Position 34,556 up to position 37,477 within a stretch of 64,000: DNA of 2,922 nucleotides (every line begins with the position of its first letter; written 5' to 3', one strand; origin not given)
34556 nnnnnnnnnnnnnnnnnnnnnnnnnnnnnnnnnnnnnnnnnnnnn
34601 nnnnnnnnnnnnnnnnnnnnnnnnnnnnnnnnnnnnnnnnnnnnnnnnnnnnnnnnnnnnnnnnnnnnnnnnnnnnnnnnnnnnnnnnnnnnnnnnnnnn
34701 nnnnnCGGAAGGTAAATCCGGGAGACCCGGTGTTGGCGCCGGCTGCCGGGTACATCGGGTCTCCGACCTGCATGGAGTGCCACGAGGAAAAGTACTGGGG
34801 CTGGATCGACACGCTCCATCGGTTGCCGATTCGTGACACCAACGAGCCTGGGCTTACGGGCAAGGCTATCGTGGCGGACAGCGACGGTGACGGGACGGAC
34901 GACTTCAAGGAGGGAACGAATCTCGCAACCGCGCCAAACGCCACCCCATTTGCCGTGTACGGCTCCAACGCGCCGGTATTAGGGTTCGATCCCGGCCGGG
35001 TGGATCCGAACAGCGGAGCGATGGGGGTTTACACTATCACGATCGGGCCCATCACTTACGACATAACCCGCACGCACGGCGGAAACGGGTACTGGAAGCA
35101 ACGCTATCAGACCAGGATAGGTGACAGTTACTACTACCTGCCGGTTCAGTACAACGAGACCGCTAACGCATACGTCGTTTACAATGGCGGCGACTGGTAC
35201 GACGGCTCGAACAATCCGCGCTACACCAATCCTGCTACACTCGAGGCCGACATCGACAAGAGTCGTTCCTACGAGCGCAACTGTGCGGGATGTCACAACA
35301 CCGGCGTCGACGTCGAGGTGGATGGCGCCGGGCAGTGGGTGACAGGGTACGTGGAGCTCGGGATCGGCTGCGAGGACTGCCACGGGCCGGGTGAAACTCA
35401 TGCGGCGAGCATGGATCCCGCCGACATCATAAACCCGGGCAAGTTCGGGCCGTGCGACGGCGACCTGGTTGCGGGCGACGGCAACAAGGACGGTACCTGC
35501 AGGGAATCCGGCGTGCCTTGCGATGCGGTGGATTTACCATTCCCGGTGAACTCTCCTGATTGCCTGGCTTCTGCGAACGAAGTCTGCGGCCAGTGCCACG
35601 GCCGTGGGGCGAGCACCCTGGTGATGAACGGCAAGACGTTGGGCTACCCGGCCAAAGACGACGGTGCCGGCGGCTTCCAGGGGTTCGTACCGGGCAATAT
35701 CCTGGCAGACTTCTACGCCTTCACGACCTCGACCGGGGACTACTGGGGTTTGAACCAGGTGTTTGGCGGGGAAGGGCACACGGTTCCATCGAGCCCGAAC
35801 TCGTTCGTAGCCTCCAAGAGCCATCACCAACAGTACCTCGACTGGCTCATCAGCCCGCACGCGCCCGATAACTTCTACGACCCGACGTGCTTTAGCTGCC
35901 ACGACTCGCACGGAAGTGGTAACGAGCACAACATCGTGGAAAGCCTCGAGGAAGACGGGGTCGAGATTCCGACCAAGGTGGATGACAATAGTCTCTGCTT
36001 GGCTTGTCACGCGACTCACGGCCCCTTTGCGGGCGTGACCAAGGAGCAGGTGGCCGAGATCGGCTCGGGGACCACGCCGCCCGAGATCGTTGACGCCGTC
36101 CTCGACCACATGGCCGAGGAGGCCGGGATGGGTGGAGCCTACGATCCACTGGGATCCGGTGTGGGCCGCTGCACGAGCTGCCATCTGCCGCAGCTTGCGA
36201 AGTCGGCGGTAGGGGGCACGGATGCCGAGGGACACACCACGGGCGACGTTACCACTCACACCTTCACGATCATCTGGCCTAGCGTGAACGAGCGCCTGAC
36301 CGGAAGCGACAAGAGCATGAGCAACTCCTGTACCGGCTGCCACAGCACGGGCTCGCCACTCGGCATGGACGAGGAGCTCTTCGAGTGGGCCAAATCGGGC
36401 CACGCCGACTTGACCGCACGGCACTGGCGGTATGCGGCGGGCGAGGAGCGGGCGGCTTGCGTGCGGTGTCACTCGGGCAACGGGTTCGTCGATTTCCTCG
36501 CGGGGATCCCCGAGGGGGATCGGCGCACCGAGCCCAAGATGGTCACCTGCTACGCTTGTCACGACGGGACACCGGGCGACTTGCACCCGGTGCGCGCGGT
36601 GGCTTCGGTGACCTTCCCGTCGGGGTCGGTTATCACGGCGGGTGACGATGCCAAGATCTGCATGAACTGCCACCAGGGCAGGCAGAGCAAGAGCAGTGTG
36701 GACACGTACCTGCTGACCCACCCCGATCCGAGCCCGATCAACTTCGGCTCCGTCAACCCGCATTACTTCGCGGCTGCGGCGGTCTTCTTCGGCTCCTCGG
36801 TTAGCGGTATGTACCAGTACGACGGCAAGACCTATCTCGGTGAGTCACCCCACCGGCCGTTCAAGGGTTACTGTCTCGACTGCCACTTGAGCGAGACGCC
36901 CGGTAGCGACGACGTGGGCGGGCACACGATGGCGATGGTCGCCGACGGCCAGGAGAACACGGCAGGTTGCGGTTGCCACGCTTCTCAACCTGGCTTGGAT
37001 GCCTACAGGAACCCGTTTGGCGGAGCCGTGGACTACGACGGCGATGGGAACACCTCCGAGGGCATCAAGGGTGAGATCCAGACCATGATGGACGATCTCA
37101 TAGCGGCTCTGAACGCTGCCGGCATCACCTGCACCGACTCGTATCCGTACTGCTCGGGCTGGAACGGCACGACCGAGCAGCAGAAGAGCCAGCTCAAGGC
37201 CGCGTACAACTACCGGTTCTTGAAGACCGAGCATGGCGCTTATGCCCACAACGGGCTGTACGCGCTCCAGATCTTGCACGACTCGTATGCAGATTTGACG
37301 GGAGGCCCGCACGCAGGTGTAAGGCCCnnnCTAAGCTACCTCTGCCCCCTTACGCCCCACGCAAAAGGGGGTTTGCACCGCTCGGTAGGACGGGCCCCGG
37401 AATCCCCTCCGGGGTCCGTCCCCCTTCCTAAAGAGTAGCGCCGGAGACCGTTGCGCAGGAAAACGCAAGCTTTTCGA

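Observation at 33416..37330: Multidomain cytochrome of 1304 aa: dihaem head, pure Thr/Ser linker, four novel Cys-containing repeats, then a multihaem domain of about 12 haems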

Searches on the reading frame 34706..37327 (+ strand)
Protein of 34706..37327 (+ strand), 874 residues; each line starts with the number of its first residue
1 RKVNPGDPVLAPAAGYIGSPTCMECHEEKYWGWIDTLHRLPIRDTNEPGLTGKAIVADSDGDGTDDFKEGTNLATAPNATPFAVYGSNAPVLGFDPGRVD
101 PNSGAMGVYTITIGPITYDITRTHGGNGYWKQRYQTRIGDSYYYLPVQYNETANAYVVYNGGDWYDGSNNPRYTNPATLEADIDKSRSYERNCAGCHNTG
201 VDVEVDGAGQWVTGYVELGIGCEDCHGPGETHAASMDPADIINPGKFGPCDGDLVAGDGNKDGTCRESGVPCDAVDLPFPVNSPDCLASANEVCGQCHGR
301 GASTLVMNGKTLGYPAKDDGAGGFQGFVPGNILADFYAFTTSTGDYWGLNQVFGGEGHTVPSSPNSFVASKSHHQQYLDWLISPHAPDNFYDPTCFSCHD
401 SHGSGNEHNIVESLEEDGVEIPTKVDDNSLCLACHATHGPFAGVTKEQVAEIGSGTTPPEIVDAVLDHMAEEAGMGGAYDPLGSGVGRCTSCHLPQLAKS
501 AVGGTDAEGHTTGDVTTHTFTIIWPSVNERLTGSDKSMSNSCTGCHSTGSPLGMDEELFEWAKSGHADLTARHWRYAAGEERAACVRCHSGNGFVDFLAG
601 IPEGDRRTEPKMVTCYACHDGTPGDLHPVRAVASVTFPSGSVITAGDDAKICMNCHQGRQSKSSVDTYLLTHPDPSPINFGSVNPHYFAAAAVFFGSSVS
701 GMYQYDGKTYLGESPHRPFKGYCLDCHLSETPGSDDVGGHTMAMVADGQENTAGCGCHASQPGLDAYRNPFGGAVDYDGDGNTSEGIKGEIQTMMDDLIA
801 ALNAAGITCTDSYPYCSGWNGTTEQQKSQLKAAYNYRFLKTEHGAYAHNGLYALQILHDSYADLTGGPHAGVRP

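Call 23: find_homologous_proteins(query=window:34706-37327:+)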
Query window:34706-37327:+ (874 aa): 270 proteins with E <= 0.001 among 8000 candidates; the best 120 are listed.
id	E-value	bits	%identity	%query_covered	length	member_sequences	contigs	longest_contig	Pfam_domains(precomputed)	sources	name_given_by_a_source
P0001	0.0e+0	2026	96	100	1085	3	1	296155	PF09699.16,PF14522.12,PF22113.2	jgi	-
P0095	1.0e-216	740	45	100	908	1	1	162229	PF09699.16,PF14537.12,PF13435.12,PF14522.12,PF22113.2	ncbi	-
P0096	1.8e-214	733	43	100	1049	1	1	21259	PF09699.16,PF14537.12,PF13715.13,PF13435.12,PF13620.13,PF14522.12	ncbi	ncbi:MAG: carboxypeptidase regulatory-like domain-containing protein [bacterium]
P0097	1.4e-209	717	44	100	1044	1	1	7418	PF09699.16,PF14537.12,PF13715.13,PF13435.12,PF13620.13,PF02368.25,PF14522.12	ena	-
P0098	1.2e-208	714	43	100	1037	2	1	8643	PF09699.16,PF14537.12,PF13715.13,PF13435.12,PF13620.13,PF02368.25,PF14522.12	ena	-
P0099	4.3e-195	669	42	61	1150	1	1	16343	PF09699.16,PF14537.12,PF13715.13,PF13435.12,PF14686.13,PF16371.13,PF13620.13,PF02335.21,PF14522.12,PF22113.2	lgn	-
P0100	1.4e-186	641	41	61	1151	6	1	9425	PF09699.16,PF14537.12,PF13715.13,PF13435.12,PF14686.13,PF16371.13,PF13620.13,PF02335.21,PF14522.12,PF22113.2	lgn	-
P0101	3.7e-184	633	40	61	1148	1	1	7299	PF09699.16,PF14537.12,PF13715.13,PF13435.12,PF14686.13,PF16371.13,PF13620.13,PF02335.21,PF14522.12,PF22113.2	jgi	jgi:predicted CXXCH cytochrome family protein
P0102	2.8e-180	620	42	98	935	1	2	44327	PF09699.16,PF14537.12,PF13715.13,PF13435.12,PF22678.2,PF13620.13,PF14522.12,PF22113.2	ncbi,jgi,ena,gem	-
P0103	6.0e-170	585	40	98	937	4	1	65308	PF09699.16,PF14537.12,PF13715.13,PF13435.12,PF22678.2,PF13620.13,PF02335.21,PF14522.12,PF22113.2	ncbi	-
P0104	4.2e-167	576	40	99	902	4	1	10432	PF09699.16,PF13435.12,PF14522.12,PF22113.2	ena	-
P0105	4.6e-161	556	39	99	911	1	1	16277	PF09699.16,PF14537.12,PF13435.12,PF14522.12,PF22113.2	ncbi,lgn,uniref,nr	ncbi:cytochrome c3 family protein [Candidatus Deferrimicrobium sp.]|uniref:cytochrome c3 family prot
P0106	2.4e-159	550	39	99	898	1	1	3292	PF09699.16,PF13435.12,PF14522.12,PF22113.2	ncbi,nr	ncbi:MAG: hypothetical protein E4G97_02615 [Deltaproteobacteria bacterium]|nr:MAG: hypothetical prot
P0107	8.5e-158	545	39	99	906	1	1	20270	PF09699.16,PF14537.12,PF13435.12,PF14522.12,PF22113.2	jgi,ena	-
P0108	2.9e-157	544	39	99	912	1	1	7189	PF09699.16,PF13435.12,PF14522.12,PF22113.2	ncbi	-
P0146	3.5e-137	477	37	99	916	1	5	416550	PF09699.16,PF13435.12,PF14522.12,PF22113.2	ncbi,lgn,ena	-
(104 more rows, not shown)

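Call 64: find_encoding_contigs(protein=P0095, flank=8000, max_places=2)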
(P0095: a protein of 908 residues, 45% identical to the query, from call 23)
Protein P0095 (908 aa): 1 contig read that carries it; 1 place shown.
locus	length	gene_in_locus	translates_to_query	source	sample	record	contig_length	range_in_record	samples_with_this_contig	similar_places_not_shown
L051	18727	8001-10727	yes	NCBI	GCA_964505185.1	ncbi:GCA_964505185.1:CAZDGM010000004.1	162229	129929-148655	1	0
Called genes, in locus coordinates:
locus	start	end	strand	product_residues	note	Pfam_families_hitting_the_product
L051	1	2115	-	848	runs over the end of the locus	PF07517:SecA_DEAD, PF00270:DEAD (faint), PF01043:SecA_PP_bind, PF21090:P-loop_SecA, PF07516:SecA_SW, PF02810:SEC-C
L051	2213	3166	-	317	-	PF01551:Peptidase_M23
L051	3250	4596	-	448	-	PF01523:PmbA_TldD_1st, PF19290:PmbA_TldD_2nd, PF19289:PmbA_TldD_3rd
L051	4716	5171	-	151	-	PF00583:Acetyltransf_1, PF13673:Acetyltransf_10, PF13508:Acetyltransf_7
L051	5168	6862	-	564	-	PF02463:SMC_N, PF13175:AAA_15, PF13476:AAA_23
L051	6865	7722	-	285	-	PF01513:NAD_kinase, PF20143:NAD_kinase_C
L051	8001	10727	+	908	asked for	PF09699:Paired_CXXCH_1 (faint), PF14522:Cytochrome_C7 (faint), PF14537:Cytochrom_c3_2 (faint), PF13435:Cytochrome_C554 (faint), PF22113:Mtrc-MtrF_II-IV_dom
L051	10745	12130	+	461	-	-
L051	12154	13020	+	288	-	PF02085:Cytochrom_CIII (faint), PF14522:Cytochrome_C7 (weak), PF14537:Cytochrom_c3_2 (faint), PF22113:Mtrc-MtrF_II-IV_dom (faint)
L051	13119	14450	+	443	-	PF05496:RuvB_N, PF00004:AAA, PF07728:AAA_5 (faint), PF13173:AAA_14 (weak), PF13401:AAA_22 (faint), PF13207:AAA_17 (faint), PF16193:AAA_assoc_2, PF12002:MgsA_C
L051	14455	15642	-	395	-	PF00512:HisKA, PF02518:HATPase_c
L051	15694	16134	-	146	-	PF13560:HTH_31 (weak), PF01381:HTH_3, PF12844:HTH_19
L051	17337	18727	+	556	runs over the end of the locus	PF02310:B12-binding, PF04055:Radical_SAM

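Call 65: find_encoding_contigs(protein=P0146, flank=8000, max_places=2)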
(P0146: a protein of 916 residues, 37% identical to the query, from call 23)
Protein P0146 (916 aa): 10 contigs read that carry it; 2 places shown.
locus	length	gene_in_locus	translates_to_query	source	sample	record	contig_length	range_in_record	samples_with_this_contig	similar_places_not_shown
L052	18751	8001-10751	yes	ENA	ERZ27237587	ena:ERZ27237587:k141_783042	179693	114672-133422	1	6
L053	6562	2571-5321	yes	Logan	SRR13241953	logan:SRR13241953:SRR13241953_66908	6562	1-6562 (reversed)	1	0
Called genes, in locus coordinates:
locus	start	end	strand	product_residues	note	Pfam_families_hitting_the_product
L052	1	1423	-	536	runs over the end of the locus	PF03023:MurJ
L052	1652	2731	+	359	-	PF01883:FeS_assembly_P, PF01656:CbiA, PF02374:ArsA_ATPase (weak), PF09140:MipZ, PF10609:ParA, PF13614:AAA_31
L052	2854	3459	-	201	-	PF13302:Acetyltransf_3, PF00583:Acetyltransf_1, PF13508:Acetyltransf_7 (weak), PF08445:FR47 (weak)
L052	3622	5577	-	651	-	PF00330:Aconitase, PF00694:Aconitase_C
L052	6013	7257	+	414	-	-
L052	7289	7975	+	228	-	-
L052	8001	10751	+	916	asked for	PF09699:Paired_CXXCH_1 (faint), PF14522:Cytochrome_C7 (faint), PF13435:Cytochrome_C554 (faint), PF22113:Mtrc-MtrF_II-IV_dom (weak)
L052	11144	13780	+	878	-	PF13620:CarboxypepD_reg, PF02335:Cytochrom_C552 (faint), PF09699:Paired_CXXCH_1 (faint), PF14522:Cytochrome_C7 (faint), PF22113:Mtrc-MtrF_II-IV_dom (weak)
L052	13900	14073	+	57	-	-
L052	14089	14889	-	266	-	PF08902:DUF1848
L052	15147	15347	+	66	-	PF00313:CSD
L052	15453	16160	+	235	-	PF04493:Endonuclease_5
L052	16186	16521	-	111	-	PF03840:SecG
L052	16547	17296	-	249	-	PF00121:TIM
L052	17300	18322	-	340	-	PF00044:Gp_dh_N, PF02800:Gp_dh_C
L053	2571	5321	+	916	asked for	PF09699:Paired_CXXCH_1 (faint), PF14522:Cytochrome_C7 (faint), PF13435:Cytochrome_C554 (faint), PF22113:Mtrc-MtrF_II-IV_dom (weak)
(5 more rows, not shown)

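Call 77: search_solved_structures(query=A5, max_evalue=0.01, show_alignments=1)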
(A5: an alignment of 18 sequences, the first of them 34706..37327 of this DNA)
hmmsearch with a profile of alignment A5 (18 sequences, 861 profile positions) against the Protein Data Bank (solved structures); distinct sequences matched with E-value up to 0.01: 11.
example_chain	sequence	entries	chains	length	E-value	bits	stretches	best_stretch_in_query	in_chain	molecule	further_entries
6i5b_A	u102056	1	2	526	1.7e-36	128.9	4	209-354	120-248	Uncharacterized protein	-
6qvm_A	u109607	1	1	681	4.4e-23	84.5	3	211-300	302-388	Multiheme cytochrome cf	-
2vr0_A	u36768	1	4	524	3.4e-09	38.6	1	590-847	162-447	CYTOCHROME C NITRITE REDUCTASE, CATALYTIC SUBUNIT NFRA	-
2j7a_A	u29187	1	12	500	3.4e-09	38.6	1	590-847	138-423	CYTOCHROME C NITRITE REDUCTASE NRFA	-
1bvb_A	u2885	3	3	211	1.1e-08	36.9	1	199-329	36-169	CYTOCHROME C-554 | CYTOCHROME C554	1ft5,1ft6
6v0a_A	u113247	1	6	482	1.4e-08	36.5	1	605-846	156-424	Nitrite reductase (cytochrome; ammonia-forming)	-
8bcx_A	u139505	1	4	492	3e-08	35.4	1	566-847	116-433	Nitrite reductase (cytochrome; ammonia-forming)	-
4rkm_A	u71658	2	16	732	1.4e-07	33.2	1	48-263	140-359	MccA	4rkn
6r2q_A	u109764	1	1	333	1.1e-05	27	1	578-664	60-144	Cystathionine beta-synthase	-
9wt9_A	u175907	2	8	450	9.1e-05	23.9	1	12-92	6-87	Cytochrome c,Multiheme cytochrome c selenoprotein mutant (MccSep U325A) | Cytochrome c,Multiheme cytochrome c selenoprotein (MccSep)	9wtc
9wt8_A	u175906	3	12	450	0.00013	23.5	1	12-92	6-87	Cytochrome c,Multiheme cytochrome c selenoprotein (MccSep)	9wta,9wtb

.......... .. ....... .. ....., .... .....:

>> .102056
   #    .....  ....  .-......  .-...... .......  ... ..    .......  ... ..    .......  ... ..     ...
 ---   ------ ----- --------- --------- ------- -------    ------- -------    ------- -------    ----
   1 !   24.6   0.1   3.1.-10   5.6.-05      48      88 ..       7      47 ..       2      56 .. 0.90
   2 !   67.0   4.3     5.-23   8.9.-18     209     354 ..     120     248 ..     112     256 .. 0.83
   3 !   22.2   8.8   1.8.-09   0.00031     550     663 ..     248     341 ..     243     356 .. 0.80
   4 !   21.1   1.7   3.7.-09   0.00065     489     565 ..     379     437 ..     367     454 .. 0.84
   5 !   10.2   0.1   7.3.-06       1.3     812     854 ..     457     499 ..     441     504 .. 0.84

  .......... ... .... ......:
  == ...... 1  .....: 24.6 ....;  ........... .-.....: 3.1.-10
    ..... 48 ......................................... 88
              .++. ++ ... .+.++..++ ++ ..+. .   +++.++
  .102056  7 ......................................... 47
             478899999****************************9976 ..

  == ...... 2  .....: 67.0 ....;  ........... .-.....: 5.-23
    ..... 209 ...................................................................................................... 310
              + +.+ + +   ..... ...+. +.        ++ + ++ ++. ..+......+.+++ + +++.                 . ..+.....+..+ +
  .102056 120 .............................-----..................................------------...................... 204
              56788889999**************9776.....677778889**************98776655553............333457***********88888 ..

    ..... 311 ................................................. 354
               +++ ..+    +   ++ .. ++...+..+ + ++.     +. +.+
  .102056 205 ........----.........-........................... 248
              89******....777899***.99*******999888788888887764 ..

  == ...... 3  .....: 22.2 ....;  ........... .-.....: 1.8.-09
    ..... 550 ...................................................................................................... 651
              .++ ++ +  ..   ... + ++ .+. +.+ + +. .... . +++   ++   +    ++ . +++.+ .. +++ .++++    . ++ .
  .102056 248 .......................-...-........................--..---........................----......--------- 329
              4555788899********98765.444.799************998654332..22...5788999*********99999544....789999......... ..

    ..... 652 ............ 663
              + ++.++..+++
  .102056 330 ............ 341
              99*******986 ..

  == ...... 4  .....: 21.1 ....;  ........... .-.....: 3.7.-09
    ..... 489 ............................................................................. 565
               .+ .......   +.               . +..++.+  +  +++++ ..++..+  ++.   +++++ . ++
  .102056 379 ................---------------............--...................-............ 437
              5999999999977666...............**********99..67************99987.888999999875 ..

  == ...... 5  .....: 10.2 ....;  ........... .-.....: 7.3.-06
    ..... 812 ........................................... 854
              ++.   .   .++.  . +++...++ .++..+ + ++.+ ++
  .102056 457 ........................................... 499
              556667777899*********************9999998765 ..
